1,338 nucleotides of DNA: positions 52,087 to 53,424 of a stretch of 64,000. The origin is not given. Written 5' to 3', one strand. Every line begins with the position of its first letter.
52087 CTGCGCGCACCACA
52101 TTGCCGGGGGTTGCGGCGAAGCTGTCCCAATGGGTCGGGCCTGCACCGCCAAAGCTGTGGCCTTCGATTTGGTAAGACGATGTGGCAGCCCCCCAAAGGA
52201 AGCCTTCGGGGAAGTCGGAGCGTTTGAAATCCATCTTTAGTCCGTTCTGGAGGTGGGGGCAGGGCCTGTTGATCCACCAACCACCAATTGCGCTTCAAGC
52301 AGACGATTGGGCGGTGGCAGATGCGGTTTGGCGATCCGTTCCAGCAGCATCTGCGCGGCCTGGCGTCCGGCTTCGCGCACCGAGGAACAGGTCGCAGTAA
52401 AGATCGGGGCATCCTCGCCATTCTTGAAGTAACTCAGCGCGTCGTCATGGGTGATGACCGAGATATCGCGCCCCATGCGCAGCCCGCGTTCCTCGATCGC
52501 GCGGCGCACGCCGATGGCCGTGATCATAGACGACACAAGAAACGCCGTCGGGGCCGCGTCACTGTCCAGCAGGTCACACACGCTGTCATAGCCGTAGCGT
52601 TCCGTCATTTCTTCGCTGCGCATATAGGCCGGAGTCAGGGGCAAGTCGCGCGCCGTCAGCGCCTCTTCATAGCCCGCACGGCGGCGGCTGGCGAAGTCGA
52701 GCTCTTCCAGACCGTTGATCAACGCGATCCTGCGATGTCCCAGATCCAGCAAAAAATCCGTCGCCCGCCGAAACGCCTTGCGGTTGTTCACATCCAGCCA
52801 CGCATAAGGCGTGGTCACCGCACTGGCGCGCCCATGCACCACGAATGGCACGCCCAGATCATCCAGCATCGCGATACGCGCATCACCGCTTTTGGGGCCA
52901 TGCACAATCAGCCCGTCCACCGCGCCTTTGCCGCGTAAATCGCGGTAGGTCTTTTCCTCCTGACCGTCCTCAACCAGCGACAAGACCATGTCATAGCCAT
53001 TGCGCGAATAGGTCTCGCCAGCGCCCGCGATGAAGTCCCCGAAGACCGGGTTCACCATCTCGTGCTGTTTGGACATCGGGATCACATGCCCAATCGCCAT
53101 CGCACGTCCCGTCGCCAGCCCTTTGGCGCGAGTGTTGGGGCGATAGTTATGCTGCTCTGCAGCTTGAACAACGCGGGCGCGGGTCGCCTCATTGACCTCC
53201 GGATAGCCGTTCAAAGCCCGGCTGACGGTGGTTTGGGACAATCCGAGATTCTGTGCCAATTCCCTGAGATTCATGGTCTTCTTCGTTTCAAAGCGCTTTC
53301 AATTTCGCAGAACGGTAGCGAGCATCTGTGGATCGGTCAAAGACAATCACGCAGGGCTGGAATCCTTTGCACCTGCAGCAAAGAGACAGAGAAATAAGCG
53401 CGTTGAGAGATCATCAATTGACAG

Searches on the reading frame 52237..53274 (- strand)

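Call 39: search_protein_families(library=pfam, proteins=[window:52237-53274:-], max_evalue=0.00001)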
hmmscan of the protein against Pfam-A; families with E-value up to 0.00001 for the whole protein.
window:52237-53274:- (345 aa): 3 families
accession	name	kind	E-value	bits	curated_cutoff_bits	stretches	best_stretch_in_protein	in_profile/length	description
PF13377.12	Peripla_BP_3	-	7e-27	95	26.5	1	173-336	2-167/167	Periplasmic binding protein-like domain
PF00532.27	Peripla_BP_1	-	7.8e-18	65.4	22.2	1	74-316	12-263/281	Periplasmic binding proteins and sugar binding domain of LacI family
PF00356.27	LacI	-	6.5e-13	48.7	27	1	3-47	2-46/46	Bacterial regulatory proteins, lacI family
